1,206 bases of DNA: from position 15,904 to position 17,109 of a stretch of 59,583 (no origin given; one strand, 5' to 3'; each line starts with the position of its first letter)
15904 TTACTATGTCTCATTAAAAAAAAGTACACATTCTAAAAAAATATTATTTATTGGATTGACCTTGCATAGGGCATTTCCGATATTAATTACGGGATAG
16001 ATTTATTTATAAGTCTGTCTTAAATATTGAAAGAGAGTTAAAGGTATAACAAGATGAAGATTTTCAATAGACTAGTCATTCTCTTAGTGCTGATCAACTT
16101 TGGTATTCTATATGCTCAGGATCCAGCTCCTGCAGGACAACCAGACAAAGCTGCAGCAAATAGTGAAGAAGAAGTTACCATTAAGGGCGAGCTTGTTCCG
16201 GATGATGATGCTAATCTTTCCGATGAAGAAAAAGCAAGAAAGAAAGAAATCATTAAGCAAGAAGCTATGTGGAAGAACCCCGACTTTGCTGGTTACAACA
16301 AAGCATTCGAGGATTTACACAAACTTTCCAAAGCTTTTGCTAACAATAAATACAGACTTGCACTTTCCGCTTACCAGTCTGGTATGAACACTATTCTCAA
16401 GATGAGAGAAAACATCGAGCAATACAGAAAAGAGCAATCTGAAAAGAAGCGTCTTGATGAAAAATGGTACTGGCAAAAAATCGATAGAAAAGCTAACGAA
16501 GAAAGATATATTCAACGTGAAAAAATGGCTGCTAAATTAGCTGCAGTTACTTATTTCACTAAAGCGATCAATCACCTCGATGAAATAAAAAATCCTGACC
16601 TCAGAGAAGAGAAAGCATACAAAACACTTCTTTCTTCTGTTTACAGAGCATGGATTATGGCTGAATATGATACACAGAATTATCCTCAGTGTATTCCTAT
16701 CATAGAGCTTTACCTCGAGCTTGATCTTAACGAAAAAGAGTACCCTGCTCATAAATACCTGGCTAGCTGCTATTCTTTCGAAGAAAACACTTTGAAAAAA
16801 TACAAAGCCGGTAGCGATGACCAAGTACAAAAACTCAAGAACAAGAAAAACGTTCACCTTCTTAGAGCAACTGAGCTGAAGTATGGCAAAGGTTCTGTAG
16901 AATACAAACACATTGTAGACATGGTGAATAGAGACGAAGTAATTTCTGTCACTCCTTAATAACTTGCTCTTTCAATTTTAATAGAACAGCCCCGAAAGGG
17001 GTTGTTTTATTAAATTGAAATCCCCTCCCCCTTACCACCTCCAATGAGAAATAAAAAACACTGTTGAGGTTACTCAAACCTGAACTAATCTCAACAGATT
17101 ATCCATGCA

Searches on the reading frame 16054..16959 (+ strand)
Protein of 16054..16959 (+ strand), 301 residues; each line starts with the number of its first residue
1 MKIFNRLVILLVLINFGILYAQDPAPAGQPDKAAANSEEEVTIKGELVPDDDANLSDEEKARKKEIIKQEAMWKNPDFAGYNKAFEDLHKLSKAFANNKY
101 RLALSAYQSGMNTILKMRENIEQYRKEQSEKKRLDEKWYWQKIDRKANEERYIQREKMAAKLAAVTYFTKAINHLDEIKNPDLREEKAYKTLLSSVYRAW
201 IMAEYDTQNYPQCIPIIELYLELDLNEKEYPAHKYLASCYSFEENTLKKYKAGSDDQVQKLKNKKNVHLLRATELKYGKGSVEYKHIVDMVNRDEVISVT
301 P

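Call 10: find_related_loci(query=window:16054-16956:+, collection=genome_contigs, flank=10000)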
Query window:16054-16956:+ (301 aa) in genome_contigs; peptide patterns used: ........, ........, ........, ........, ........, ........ (x = any residue, [..] = any of these).
102 stretches matched a pattern; 56 encode a relative of the query (tblastn E <= 1e-3); 54 distinct loci.
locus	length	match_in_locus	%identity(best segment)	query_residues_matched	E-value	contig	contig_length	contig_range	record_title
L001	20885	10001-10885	88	1-301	4e-180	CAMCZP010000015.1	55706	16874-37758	MAG: Leptospira interrogans serovar Manilae isolate MsH-30apr19-140 genome assembly, contig: MsH-30apr19-C685, whole gen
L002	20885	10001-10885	85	1-301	4e-177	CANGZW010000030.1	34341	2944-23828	MAG: Leptospiraceae bacterium isolate RE-18aug17-155 genome assembly, contig: RE-18aug17-C1451, whole genome shotgun seq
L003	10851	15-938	81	1-301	3e-158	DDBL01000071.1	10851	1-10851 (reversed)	MAG TPA_asm: Leptospiraceae bacterium UBA2033 UBA2033_contig_700, whole genome shotgun sequence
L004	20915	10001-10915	81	1-301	9e-158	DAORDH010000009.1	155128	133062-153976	MAG TPA_asm: Leptospiraceae bacterium isolate AMR_MDS_0885 NODE_38_length_155128_cov_13.734996, whole genome shotgun seq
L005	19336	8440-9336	79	7-301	6e-157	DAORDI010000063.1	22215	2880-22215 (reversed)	MAG TPA_asm: Leptospiraceae bacterium isolate AMR_MDS_0884 NODE_1341_length_22215_cov_5.634477, whole genome shotgun seq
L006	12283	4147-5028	86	1-301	2e-176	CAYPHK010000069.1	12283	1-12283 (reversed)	MAG TPA_asm: uncultured Leptospira sp. isolate SRP278252_co3_597 genome assembly, contig: NODE_9845_length_12283_cov_4.1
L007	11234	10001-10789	85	42-301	2e-154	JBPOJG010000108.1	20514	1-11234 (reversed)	MAG: Spirochaetota bacterium isolate MAG_1308 c_000000612892, whole genome shotgun sequence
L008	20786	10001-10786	86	42-301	7e-153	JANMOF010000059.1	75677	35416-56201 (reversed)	MAG: Leptospiraceae bacterium isolate OTE_58_metabat_203 OTE_58_k141_6407516, whole genome shotgun sequence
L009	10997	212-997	86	42-301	2e-152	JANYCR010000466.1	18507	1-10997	MAG: Leptospiraceae bacterium isolate 336R_metabinner_194_sub 336R_k141_1352669, whole genome shotgun sequence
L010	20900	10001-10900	73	1-301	1e-151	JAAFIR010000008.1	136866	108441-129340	MAG: Leptospirales bacterium isolate bin32.maxbin.ball.103 WN_Leptospirales_scaffold_49, whole genome shotgun sequence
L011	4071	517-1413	77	7-301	1e-153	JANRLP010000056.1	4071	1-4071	MAG: Leptospiraceae bacterium isolate bins.194 k141_5283393, whole genome shotgun sequence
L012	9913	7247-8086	81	17-301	3e-148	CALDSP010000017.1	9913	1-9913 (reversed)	MAG: uncultured Leptospiraceae bacterium isolate L1_Bin_Bin_87_1 genome assembly, contig: c_000001695232, whole genome s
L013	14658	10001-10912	67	1-301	2e-137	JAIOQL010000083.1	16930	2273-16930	MAG: Leptospira sp. isolate LakeFargette_0920_ALND_MAG_40_6 LacPavin_0920_ALND_scaffold_105562, whole genome shotgun seq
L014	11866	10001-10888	68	8-301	3e-135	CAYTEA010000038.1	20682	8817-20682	MAG TPA_asm: uncultured Leptospiraceae bacterium isolate binchicken_co16_363 genome assembly, contig: NODE_4307_length_2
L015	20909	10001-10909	65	1-301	7e-134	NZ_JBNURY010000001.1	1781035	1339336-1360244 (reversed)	Leptospira sp. SA-E8 NODE_1_length_1781035_cov_34.171681_pilon, whole genome shotgun sequence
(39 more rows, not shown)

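Call 16: find_encoding_contigs(protein=window:16054-16959:+, flank=10000, max_places=10)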
Protein window:16054-16959:+ (301 aa): 13 contigs read that carry it; 10 places shown.
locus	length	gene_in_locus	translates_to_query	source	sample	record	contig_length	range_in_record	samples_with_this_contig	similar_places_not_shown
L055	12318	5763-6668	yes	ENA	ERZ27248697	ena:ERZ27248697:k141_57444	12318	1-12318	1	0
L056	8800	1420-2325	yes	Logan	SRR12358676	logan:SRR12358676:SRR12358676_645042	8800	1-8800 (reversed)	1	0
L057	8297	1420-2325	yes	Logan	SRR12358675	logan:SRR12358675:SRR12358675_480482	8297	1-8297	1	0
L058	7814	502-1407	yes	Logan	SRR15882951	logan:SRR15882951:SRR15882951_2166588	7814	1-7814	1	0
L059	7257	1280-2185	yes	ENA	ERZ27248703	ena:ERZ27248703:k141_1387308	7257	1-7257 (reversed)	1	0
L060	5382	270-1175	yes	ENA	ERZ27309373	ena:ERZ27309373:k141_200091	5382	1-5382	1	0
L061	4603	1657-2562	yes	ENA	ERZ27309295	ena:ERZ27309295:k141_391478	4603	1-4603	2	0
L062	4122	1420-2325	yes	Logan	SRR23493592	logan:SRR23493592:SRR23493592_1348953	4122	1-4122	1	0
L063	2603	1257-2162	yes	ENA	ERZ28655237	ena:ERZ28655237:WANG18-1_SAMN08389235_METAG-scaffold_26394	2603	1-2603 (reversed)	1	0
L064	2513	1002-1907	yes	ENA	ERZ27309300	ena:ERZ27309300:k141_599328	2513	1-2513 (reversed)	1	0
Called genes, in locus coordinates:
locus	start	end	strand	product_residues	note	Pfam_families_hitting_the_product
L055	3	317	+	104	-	?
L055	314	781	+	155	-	PF03885:DUF327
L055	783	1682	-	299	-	PF02195:ParB_N, PF17762:HTH_ParB, PF23552:ParB_C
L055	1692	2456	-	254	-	PF00142:Fer4_NifH, PF01656:CbiA, PF02374:ArsA_ATPase, PF06564:CBP_BcsQ, PF09140:MipZ, PF10609:ParA, PF13614:AAA_31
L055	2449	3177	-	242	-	PF02527:GidB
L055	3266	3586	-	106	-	-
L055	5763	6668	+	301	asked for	PF28277:FcpA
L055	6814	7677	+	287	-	PF17827:PrmC_N, PF05175:MTS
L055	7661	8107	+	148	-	PF00578:AhpC-TSA, PF08534:Redoxin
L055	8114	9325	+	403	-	-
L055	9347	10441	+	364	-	PF00089:Trypsin, PF13365:Trypsin_2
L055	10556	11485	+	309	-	PF16868:NMT1_3, PF09084:NMT1, PF12974:Phosphonate-bd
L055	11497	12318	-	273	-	?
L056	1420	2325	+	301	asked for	PF28277:FcpA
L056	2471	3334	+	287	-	PF17827:PrmC_N, PF05175:MTS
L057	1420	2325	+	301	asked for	PF28277:FcpA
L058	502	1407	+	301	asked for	PF28277:FcpA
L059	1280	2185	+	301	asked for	PF28277:FcpA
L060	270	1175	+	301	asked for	PF28277:FcpA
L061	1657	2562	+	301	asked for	PF28277:FcpA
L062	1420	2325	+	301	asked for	PF28277:FcpA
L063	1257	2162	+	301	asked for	PF28277:FcpA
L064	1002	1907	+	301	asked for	PF28277:FcpA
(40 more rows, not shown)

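Call 99: find_homologous_proteins(query=window:16054-16956:+, max_evalue=1e-100)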
Query window:16054-16956:+ (301 aa): 126 proteins with E <= 1e-100 among 1381 candidates; the best 120 are listed.
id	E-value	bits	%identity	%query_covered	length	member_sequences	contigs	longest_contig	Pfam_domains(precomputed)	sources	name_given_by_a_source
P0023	2.9e-186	635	96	100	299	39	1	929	PF28277.1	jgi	jgi:hypothetical protein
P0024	9.4e-170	581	88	100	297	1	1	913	PF28277.1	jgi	-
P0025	1.1e-168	578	86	100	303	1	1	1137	PF28277.1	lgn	-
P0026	3.7e-168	576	86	100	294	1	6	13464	PF28277.1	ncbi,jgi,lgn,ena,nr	ncbi:MAG: hypothetical protein EBS19_07770 [Spirochaetia bacterium]|jgi:hypothetical protein|nr:hypo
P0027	3.8e-168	576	86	100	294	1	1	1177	PF28277.1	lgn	-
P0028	5.1e-168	575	86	100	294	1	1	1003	PF28277.1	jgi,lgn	-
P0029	3.1e-167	573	85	100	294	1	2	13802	PF28277.1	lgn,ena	-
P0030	3.6e-167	573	86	100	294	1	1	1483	PF28277.1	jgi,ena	-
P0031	9.2e-167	571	85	100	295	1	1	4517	PF28277.1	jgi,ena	jgi:hypothetical protein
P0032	1.3e-166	571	85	100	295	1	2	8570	PF28277.1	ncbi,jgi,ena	-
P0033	1.0e-164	564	85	100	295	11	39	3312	PF28277.1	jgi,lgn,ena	-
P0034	2.6e-161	553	84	98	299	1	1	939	PF28277.1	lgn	-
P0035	3.8e-161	553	86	96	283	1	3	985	PF28277.1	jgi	-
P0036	4.1e-161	553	86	96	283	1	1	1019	PF28277.1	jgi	-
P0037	1.1e-160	551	87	96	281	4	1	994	PF28277.1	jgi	-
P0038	3.5e-160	550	85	96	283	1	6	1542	PF28277.1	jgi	-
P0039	3.9e-160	549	85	96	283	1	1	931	PF28277.1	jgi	-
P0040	8.5e-160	548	85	96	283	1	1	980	PF28277.1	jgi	-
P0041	1.7e-158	544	84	96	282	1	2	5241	PF28277.1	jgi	jgi:hypothetical protein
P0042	2.0e-156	537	83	95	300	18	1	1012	PF28277.1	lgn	-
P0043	9.6e-156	535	83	97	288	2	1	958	PF28277.1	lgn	-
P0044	6.0e-155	532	86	86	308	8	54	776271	PF28277.1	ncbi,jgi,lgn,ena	jgi:hypothetical protein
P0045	1.0e-154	532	80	100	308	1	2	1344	PF28277.1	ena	-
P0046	4.0e-154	530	81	95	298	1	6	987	PF28277.1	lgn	-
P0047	1.0e-153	528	85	87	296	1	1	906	PF28277.1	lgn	-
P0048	1.2e-153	528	80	98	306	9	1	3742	PF28277.1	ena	-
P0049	4.3e-153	526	79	100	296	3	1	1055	PF28277.1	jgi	jgi:hypothetical protein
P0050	6.3e-153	526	86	86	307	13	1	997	PF28277.1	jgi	jgi:hypothetical protein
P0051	7.2e-153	526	85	86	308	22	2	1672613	PF28277.1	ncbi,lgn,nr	ncbi:MAG: hypothetical protein IPL26_15230 [Leptospiraceae bacterium]|nr:hypothetical protein [Lepto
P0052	1.0e-152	525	80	100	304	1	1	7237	PF28277.1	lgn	-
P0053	1.4e-152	525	85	86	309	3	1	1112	PF28277.1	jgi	-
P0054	1.4e-152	525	86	86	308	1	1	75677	PF28277.1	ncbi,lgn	-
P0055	3.7e-152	523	77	98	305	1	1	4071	PF28277.1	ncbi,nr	ncbi:MAG: hypothetical protein SFU98_10290 [Leptospiraceae bacterium]|nr:hypothetical protein [Lepto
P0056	6.4e-151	519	78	100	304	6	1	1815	PF28277.1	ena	-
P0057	4.0e-148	510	77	100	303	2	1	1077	PF28277.1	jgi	jgi:hypothetical protein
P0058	1.5e-144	498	75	100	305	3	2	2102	PF28277.1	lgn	-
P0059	4.2e-142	490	74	96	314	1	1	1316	PF28277.1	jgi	jgi:hypothetical protein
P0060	5.1e-139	480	92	76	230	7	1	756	PF28277.1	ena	-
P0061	2.5e-137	475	74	93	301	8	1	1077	PF28277.1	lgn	-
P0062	3.8e-133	461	70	100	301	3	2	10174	PF28277.1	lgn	-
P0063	5.8e-132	457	68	100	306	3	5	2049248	PF28277.1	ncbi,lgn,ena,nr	ncbi:MAG: hypothetical protein H7A25_00390 [Leptospiraceae bacterium]|nr:hypothetical protein [Lepto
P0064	3.1e-131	455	74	86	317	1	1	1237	PF28277.1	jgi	-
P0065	5.2e-131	454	76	86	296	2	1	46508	PF28277.1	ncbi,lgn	ncbi:MAG: hypothetical protein AAF518_00680 [Spirochaetota bacterium]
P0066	4.6e-130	451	65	100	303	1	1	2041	PF28277.1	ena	-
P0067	1.1e-129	450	67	100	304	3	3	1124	PF28277.1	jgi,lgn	jgi:hypothetical protein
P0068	1.2e-128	446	65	100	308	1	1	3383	PF28277.1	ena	-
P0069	4.2e-128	444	67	98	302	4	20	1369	PF28277.1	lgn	-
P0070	4.4e-127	441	67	97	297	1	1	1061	PF28277.1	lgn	-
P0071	2.1e-126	439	62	100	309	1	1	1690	PF28277.1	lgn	-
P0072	1.4e-124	433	70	89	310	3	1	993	PF28277.1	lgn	-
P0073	1.5e-124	433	68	92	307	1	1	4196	PF28277.1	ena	-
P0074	3.9e-124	431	73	87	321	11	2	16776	PF28277.1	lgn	-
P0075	8.8e-124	430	65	100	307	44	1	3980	PF28277.1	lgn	-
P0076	3.6e-123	428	67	96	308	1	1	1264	PF28277.1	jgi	jgi:hypothetical protein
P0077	5.6e-123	428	65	100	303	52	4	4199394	PF28277.1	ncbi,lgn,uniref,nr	ncbi:hypothetical protein MAL08_01615 [Leptospira noguchii]|uniref:flagellar coiling protein FcpA n=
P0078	3.3e-122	425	65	100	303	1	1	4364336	PF28277.1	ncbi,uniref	ncbi:flagellar coiling protein FcpA [Leptospira interrogans]|uniref:flagellar coiling protein FcpA n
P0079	3.8e-122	425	65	100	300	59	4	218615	PF28277.1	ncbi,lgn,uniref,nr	ncbi:hypothetical protein JWG41_01125 [Leptospira sp. 201903075]|uniref:flagellar coiling protein Fc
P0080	7.0e-122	424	64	100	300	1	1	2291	PF28277.1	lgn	-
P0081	3.1e-121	422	69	89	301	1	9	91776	PF28277.1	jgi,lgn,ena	-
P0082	3.5e-121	422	64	100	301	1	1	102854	PF28277.1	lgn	-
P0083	4.3e-121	421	62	100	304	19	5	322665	PF28277.1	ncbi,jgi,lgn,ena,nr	ncbi:MAG: hypothetical protein O9346_10050 [Leptospiraceae bacterium]|jgi:hypothetical protein|nr:hy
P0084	5.4e-121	421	62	100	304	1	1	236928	PF28277.1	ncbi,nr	ncbi:MAG: hypothetical protein MH321_04280 [Leptospiraceae bacterium]|nr:hypothetical protein [Lepto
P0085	5.6e-120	418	68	85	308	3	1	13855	PF28277.1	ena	-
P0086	2.0e-119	416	64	100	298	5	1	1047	PF28277.1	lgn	-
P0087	3.8e-119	415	72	86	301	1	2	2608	PF28277.1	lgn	-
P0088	1.1e-118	414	61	100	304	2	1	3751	PF28277.1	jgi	-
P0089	1.6e-118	413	63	98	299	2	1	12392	PF28277.1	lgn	-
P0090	2.2e-118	412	65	100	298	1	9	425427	PF28277.1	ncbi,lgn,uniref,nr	ncbi:hypothetical protein EHQ58_17170 [Leptospira ognonensis]|uniref:Uncharacterized protein n=1 Tax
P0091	3.1e-118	412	64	100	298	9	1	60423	PF28277.1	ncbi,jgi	jgi:hypothetical protein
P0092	3.3e-118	412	65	100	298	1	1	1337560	PF28277.1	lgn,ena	-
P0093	2.6e-117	409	64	100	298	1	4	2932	PF28277.1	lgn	-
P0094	2.6e-117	409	64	100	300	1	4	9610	PF28277.1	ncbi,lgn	-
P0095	1.6e-116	406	63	100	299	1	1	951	PF28277.1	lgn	-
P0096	5.7e-116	405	64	100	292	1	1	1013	PF28277.1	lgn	-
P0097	4.9e-113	395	63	100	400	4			PF28277.1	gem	-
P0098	7.6e-112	391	60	100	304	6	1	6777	PF28277.1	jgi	jgi:hypothetical protein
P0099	4.7e-111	388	65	85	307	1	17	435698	PF28277.1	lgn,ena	-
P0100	1.2e-110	387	64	90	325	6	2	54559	PF28277.1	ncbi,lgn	-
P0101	2.7e-110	386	60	98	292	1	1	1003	PF28277.1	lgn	-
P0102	2.8e-109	383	59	97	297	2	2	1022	PF28277.1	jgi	jgi:hypothetical protein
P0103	3.6e-109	382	92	61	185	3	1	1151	PF28277.1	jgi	jgi:hypothetical protein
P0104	5.1e-109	382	58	98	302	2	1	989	PF28277.1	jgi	jgi:tetratricopeptide (TPR) repeat protein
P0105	7.0e-109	381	64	85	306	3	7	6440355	PF28277.1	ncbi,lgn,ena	-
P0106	1.2e-108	381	64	85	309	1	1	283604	PF28277.1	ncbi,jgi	ncbi:MAG: hypothetical protein RIF32_12260 [Leptospirales bacterium]|jgi:hypothetical protein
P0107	1.7e-108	380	64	85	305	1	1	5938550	PF28277.1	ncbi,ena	-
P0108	2.0e-108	380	62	94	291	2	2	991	PF28277.1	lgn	-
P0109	2.3e-108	380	63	85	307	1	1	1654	PF28277.1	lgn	-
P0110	3.4e-108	379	64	85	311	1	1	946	PF28277.1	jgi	jgi:hypothetical protein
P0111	3.7e-108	379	64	85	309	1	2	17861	PF28277.1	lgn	-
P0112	1.2e-107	377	57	100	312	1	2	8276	PF28277.1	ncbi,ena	-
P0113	2.4e-107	376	64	85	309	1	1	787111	PF28277.1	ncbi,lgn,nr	ncbi:MAG: hypothetical protein NXI24_08205 [bacterium]|nr:hypothetical protein [bacterium]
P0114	3.1e-107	376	57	98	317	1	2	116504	PF28277.1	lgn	-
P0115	4.7e-107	375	70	77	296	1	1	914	PF28277.1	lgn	-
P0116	5.8e-107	375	57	98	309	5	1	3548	PF28277.1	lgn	-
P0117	6.5e-107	375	57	98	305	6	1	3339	PF28277.1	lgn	-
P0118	9.7e-107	374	88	63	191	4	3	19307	PF28277.1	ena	-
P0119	1.2e-106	374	58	98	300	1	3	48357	PF28277.1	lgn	-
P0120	1.8e-106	373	64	85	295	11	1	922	PF28277.1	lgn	-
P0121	3.0e-106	373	57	98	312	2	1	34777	PF28277.1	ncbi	-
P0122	3.7e-106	372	62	85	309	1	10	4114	PF28277.1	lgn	-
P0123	3.8e-106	372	57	98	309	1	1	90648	PF28277.1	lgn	-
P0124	8.3e-106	371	57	98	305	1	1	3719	PF28277.1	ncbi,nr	ncbi:MAG: hypothetical protein H3C43_09155 [Leptonema sp. (in: Bacteria)]|nr:hypothetical protein [L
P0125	1.2e-105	371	64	83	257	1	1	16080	PF28277.1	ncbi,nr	ncbi:MAG: hypothetical protein KDK39_16305 [Leptospiraceae bacterium]|nr:hypothetical protein [Lepto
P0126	2.0e-105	370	56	98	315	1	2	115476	PF28277.1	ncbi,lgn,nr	ncbi:MAG: PT domain-containing protein [Leptospirales bacterium]|nr:PT domain-containing protein [Le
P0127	2.2e-105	370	64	85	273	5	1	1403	PF28277.1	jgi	jgi:tetratricopeptide (TPR) repeat protein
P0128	2.6e-105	370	64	85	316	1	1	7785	PF28277.1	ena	-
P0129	2.7e-105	370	57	98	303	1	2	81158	PF28277.1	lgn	-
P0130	3.0e-105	369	59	94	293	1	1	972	PF28277.1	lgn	-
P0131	3.7e-105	369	64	85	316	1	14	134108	PF28277.1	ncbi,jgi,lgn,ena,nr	ncbi:MAG TPA: hypothetical protein PKE49_07800 [Leptospiraceae bacterium]|nr:hypothetical protein [L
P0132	4.8e-105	369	56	98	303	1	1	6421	PF28277.1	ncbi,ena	-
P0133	5.1e-105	369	60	85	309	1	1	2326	PF28277.1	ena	-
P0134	6.2e-105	368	64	85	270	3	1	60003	PF28277.1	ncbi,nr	ncbi:MAG: hypothetical protein K8S54_18680 [Spirochaetia bacterium]|nr:hypothetical protein [Spiroch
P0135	1.1e-104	368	65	85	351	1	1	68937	PF28277.1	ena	-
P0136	1.1e-104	368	64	85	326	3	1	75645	PF28277.1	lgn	-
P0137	1.4e-104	367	64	85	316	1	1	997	PF28277.1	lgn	-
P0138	1.6e-104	367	63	85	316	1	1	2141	PF28277.1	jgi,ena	-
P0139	1.6e-104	367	55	98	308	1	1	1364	PF28277.1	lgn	-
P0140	2.1e-104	367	57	97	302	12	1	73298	PF28277.1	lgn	-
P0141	3.0e-104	366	56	98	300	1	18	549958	PF28277.1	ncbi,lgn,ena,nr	ncbi:MAG: hypothetical protein H7A21_02300 [Spirochaetales bacterium]|nr:hypothetical protein [Lepto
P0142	6.2e-104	365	58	98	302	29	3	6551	PF28277.1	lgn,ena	-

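Call 100: list_cluster_members(proteins=[P0023])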
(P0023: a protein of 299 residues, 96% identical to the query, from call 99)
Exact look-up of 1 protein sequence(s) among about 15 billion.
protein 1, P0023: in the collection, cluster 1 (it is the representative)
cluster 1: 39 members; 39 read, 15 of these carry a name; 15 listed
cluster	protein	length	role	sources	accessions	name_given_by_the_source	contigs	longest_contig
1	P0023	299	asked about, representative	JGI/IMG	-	hypothetical protein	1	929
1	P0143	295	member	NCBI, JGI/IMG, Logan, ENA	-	hypothetical protein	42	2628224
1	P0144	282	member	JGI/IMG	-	hypothetical protein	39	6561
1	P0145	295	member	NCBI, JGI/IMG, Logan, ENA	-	hypothetical protein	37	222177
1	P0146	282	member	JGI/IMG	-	hypothetical protein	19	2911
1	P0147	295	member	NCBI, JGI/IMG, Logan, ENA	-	hypothetical protein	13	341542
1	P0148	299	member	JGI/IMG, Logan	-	hypothetical protein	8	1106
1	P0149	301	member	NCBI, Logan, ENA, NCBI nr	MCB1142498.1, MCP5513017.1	MAG: hypothetical protein H7A24_14120 [Leptospiraceae bacterium] | hypothetical protein [Leptospiraceae bacterium]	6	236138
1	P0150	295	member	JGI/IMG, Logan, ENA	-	hypothetical protein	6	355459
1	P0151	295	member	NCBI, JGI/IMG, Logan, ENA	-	hypothetical protein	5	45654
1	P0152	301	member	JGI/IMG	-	hypothetical protein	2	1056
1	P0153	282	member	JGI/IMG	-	hypothetical protein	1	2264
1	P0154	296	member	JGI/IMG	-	hypothetical protein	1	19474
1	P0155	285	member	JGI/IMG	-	hypothetical protein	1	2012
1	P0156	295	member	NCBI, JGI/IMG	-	hypothetical protein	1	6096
